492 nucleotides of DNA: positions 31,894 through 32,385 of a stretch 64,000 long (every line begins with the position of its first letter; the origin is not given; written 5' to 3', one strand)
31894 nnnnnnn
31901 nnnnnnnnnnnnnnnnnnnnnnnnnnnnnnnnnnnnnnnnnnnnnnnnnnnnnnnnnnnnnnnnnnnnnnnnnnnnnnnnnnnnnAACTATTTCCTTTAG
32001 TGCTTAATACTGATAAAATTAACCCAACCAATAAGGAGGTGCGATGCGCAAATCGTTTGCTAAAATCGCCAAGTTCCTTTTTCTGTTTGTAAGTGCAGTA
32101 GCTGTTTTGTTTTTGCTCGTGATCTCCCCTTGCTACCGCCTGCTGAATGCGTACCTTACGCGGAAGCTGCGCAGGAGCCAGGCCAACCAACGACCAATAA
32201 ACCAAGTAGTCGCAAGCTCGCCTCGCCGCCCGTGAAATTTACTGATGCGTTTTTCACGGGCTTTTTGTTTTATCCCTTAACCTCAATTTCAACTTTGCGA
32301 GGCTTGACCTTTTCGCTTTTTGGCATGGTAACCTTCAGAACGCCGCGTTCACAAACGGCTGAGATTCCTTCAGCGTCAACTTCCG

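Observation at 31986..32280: Small divergently transcribed gene with its own SD, extended -10 and terminator inside the heat-shock locus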

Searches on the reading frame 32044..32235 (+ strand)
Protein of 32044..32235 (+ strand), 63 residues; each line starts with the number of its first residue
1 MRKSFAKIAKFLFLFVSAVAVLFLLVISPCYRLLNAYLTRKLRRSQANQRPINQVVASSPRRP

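Call 6: find_encoding_contigs(protein=window:32044-32235:+, flank=5000, max_places=10)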
Protein window:32044-32235:+ (63 aa): no gene with exactly this product is on record in the collection.
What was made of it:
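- The ORF is not on record for the source genome (call 6).
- Tried and rejected: Exact look-up of the peptide found nothing on record (call 6).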

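Call 12: find_homologous_proteins(query=window:32044-32232:+, max_evalue=0.01)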
Query seq(63 aa) (63 aa): 1 proteins with E <= 0.01 among 1 candidates.
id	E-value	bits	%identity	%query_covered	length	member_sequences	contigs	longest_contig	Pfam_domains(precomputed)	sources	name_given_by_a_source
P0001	2.3e-30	120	98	100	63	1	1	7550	-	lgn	-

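Call 31: find_homologous_proteins(query=A2, max_evalue=0.01)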
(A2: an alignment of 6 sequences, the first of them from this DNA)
Query A2 (6 sequences) (63 aa, profile of the alignment): 3 proteins with E <= 0.01 among 152 candidates.
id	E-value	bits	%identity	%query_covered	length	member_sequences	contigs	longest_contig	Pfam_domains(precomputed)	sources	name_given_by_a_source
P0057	5.1e-17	80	30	79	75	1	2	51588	-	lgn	-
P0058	1.2e-15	75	-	-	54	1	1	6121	-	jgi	jgi:hypothetical protein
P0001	8.6e-14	69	98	100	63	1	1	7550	-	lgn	-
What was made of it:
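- Tried and rejected: Word-indexed homology searches with the peptide and with a 6-member profile found only clade members (calls 12, 31).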

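Call 34: search_protein_families(library=pfam, proteins=[window:32044-32232:+], max_evalue=1)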
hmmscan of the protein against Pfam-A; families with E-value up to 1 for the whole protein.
seq(63 aa): 3 families
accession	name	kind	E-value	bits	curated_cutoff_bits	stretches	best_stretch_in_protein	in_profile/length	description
PF07125.16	DUF1378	-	0.0068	17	25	1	10-63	6-57/59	Protein of unknown function (DUF1378)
PF09679.15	TraQ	-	0.017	15.8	25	1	12-51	39-76/94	Type-F conjugative transfer system pilin chaperone (TraQ)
PF00664.28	ABC_membrane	-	0.05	13.7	28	1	13-48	135-171/274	ABC transporter transmembrane region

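Call 35: search_protein_families(library=ncbifam, proteins=[window:32044-32232:+], max_evalue=1)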
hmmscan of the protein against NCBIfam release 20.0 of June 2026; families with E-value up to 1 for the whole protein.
seq(63 aa): 2 families
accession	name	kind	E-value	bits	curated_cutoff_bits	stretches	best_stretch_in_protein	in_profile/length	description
NF005164.0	PRK06638.1-4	equivalog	0.059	12.7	154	1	12-57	59-99/211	NADH-quinone oxidoreductase subunit J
TIGR02741.1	TraQ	equivalog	0.12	12.6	111.6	1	14-47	41-72/93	type-F conjugative transfer system pilin chaperone TraQ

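Call 38: search_protein_representatives(alignment_id=A3)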
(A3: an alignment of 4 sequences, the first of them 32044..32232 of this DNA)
Query: 4 sequences, 69 profile positions. Proteins with E-value up to 0.001 (for the whole library): 3; up to 1e-10: 3; up to 1e-30: 0. The best 3 are listed.
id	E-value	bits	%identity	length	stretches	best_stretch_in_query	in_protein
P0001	2.7e-27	111.1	-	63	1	1-69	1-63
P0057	7.2e-25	103.3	-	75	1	1-69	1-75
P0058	9.0e-18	80.5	-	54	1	4-54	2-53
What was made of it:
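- Tried and rejected: An exhaustive HMMER search of 1.84 billion representatives found the same three proteins (call 38).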

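Call 41: search_protein_families(library=phrogs, proteins=[window:32044-32232:+], max_evalue=0.1)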
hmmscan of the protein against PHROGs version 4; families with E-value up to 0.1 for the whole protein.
seq(63 aa): 1 family
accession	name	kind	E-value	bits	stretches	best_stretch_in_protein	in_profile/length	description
phrog_494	-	unknown function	0.0041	18.2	1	9-62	5-56/59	-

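Call 42: search_protein_families(library=padloc, proteins=[window:32044-32232:+], max_evalue=0.1)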
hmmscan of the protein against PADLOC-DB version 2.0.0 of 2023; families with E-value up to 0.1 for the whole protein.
seq(63 aa): 0 families

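Call 52: predict_structure(alignment_id=A3)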
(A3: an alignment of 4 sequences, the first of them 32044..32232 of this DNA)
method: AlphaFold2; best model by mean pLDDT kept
length: 63 residues; sequences in the alignment: 4
mean_pLDDT: 75.4   pTM: 0.37
mean pLDDT of the five models: 75.4, 75.1, 75.1, 74.9, 72.5
residues with pLDDT >= 90: 11; 70-90: 29; 50-70: 22; < 50: 1
segments of 3 or more residues with pLDDT < 50: none
pLDDT, mean of each block of 10 residues (from residue 1): 78 93 85 80 65 56 58
secondary structure, 60 per line:
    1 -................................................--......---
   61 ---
elements in order: H2-49 H52-57
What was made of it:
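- Checked: AlphaFold2 models one long helix, residues 2-49, at mean pLDDT 75 (call 52).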

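Call 61: search_protein_families(library=pfam, alignment_id=A2, max_evalue=1)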
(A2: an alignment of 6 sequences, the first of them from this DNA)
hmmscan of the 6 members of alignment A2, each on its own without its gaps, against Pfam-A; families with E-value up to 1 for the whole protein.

A. member 1, seq(63 aa): 3 families
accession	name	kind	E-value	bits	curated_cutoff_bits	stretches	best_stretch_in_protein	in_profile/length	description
PF07125.16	DUF1378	-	0.0068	17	25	1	10-63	6-57/59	Protein of unknown function (DUF1378)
PF09679.15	TraQ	-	0.017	15.8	25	1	12-51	39-76/94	Type-F conjugative transfer system pilin chaperone (TraQ)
PF00664.28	ABC_membrane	-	0.05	13.7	28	1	13-48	135-171/274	ABC transporter transmembrane region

B. families by the number of members that match (of 6 scanned): 13 families
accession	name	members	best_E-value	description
PF06143.16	Baculo_11_kDa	1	0.00015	Baculovirus 11 kDa family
PF11190.13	DUF2976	1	0.0049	Protein of unknown function (DUF2976)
PF07125.16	DUF1378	1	0.0068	Protein of unknown function (DUF1378)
PF09679.15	TraQ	1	0.017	Type-F conjugative transfer system pilin chaperone (TraQ)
PF00664.28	ABC_membrane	1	0.05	ABC transporter transmembrane region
PF17421.7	DUF5409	1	0.055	Family of unknown function (DUF5409)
PF04588.18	HIG_1_N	1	0.066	Hypoxia induced protein conserved region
PF16118.10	DUF4834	1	0.1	Domain of unknown function (DUF4834)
PF10112.14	Halogen_Hydrol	1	0.13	5-bromo-4-chloroindolyl phosphate hydrolysis protein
PF08391.16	Ly49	1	0.13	Ly49-like protein, N-terminal region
PF15102.11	TMEM154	1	0.19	TMEM154 protein family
PF14584.11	DUF4446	1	0.22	Protein of unknown function (DUF4446)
PF04088.18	Peroxin-13_N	1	0.26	Peroxin 13, N-terminal region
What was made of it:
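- On Pfam DUF1378 / PHROG 494 (about 59-aa phage membrane proteins): Each relative hits a different unrelated family below threshold (call 61), which points to generic matches driven by a TM helix plus a basic tail.
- Closest known: Small single-pass membrane proteins of bacteria. Different: No sequence relationship to any described family (calls 34, 35, 38, 41, 61).
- No hit to any toxin family (calls 34, 35, 42, 61).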
